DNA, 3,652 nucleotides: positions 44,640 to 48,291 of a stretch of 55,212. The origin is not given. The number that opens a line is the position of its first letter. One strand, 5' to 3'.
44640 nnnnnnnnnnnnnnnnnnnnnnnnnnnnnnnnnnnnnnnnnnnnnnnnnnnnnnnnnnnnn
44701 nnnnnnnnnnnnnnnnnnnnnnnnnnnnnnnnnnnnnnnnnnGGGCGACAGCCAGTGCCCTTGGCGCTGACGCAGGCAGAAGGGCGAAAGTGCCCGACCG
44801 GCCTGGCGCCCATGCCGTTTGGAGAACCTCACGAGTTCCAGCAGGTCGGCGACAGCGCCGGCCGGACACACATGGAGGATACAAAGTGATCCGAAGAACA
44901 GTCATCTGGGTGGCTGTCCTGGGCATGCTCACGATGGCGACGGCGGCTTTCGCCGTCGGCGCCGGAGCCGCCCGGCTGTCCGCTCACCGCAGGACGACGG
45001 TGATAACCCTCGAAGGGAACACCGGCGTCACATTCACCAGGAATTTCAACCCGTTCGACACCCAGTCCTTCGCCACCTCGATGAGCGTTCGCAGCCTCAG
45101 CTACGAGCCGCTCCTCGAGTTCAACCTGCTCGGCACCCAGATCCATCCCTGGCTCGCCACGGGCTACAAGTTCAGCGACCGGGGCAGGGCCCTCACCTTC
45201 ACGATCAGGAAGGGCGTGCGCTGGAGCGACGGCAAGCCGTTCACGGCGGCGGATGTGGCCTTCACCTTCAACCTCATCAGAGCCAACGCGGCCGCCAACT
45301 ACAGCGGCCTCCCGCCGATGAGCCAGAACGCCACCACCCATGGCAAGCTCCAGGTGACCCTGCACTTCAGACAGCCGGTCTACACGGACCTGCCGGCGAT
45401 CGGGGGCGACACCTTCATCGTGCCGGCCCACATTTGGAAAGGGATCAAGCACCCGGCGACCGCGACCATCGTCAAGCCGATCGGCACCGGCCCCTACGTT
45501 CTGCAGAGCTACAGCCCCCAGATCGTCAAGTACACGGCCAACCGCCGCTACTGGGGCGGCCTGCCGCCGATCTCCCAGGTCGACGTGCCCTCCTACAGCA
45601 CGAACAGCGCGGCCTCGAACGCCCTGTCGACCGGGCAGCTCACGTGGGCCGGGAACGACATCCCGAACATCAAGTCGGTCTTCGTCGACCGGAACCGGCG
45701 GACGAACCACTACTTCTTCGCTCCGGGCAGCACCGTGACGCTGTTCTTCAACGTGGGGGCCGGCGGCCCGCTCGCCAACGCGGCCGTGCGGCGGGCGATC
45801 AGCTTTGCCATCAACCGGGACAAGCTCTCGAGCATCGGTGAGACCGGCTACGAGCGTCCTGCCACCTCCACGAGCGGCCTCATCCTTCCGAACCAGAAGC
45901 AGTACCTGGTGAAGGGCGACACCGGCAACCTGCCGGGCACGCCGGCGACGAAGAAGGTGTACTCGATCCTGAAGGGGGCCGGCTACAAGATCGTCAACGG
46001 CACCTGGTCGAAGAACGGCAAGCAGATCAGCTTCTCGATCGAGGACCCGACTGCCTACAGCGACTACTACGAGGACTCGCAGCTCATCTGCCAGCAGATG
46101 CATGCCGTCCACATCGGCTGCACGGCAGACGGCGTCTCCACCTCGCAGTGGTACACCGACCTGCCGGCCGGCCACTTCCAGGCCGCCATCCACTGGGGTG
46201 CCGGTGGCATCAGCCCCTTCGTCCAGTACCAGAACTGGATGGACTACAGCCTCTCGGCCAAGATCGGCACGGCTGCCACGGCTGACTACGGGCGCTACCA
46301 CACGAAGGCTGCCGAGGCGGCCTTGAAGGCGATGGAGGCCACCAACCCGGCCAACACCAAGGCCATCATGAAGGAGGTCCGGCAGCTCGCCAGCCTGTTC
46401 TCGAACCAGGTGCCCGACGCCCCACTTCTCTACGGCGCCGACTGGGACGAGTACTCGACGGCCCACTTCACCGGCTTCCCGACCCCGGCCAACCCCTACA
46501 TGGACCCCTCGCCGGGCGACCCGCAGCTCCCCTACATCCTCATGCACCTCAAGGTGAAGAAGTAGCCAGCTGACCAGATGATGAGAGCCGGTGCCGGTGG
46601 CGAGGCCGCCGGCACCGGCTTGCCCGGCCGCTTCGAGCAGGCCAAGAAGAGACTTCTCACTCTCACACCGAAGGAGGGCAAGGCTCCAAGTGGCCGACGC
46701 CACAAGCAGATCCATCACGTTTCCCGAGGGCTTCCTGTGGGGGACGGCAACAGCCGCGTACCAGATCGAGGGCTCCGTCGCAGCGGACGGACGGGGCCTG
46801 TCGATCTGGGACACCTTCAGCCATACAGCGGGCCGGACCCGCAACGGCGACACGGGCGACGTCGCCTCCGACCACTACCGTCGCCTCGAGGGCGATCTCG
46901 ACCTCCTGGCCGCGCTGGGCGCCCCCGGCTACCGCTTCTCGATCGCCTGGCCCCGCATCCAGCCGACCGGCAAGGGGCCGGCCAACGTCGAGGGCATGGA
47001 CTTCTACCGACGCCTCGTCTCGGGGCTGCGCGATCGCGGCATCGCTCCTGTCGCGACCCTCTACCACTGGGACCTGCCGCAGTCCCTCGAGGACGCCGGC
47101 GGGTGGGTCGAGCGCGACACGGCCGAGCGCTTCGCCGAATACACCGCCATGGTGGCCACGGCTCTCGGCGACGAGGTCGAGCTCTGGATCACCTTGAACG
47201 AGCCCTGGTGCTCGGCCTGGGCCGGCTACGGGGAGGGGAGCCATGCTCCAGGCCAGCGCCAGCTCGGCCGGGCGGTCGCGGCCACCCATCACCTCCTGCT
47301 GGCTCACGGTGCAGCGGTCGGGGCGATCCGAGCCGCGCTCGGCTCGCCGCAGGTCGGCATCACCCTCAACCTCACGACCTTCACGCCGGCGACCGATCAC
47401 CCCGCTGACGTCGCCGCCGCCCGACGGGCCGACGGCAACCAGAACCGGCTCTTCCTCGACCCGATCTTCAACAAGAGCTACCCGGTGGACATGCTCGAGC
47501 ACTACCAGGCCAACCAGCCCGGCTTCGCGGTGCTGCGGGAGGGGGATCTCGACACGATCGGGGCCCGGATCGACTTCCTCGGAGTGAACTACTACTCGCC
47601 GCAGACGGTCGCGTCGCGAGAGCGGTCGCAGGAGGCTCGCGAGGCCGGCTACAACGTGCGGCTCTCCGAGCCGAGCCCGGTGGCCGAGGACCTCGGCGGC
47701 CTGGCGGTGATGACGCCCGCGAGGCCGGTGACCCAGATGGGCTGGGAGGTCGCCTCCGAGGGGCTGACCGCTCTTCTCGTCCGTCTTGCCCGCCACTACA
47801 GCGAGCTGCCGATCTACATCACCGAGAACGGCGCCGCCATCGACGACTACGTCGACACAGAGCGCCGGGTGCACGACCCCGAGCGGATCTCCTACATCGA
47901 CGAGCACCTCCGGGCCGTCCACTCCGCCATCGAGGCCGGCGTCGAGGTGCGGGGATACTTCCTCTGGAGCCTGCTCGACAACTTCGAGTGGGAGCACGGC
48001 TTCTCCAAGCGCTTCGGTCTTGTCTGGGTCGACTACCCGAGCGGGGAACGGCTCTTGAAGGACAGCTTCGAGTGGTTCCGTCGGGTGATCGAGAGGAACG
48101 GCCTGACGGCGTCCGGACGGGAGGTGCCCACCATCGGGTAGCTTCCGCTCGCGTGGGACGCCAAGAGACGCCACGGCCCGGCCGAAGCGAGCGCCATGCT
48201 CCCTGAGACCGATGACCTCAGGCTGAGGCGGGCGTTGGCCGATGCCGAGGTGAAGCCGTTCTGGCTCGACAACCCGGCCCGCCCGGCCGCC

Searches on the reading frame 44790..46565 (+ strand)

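Call 73: search_protein_families(library=pfam, proteins=[window:44790-46565:+], max_evalue=0.0001)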
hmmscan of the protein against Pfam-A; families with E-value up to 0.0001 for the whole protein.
window:44790-46565:+ (591 aa): 1 family
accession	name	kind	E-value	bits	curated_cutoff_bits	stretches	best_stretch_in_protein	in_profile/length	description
PF00496.27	SBP_bac_5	-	7.7e-59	200.1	32.4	1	117-483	1-360/368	Bacterial extracellular solute-binding proteins, family 5 Middle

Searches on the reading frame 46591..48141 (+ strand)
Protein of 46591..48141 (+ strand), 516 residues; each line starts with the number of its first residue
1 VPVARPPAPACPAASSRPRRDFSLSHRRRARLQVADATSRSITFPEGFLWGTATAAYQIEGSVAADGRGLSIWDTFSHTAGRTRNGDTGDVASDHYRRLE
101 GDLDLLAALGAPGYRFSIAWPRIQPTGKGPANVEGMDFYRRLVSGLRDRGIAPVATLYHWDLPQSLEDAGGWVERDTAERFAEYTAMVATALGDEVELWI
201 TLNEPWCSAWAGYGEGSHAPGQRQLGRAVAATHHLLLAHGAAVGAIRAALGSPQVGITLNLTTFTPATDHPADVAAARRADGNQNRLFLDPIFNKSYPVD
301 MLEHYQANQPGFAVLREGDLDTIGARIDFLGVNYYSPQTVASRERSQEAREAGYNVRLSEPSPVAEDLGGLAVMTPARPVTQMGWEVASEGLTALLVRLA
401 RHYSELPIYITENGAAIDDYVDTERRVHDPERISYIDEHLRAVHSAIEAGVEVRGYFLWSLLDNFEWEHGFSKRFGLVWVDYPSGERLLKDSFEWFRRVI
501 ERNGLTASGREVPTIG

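Call 73: search_protein_families(library=pfam, proteins=[window:46591-48141:+], max_evalue=0.0001)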
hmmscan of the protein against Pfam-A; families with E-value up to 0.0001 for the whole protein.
window:46591-48141:+ (516 aa): 1 family
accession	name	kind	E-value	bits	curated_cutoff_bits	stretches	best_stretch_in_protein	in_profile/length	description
PF00232.24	Glyco_hydro_1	-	2.3e-158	527.8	22.6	1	42-504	3-452/453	Glycosyl hydrolase family 1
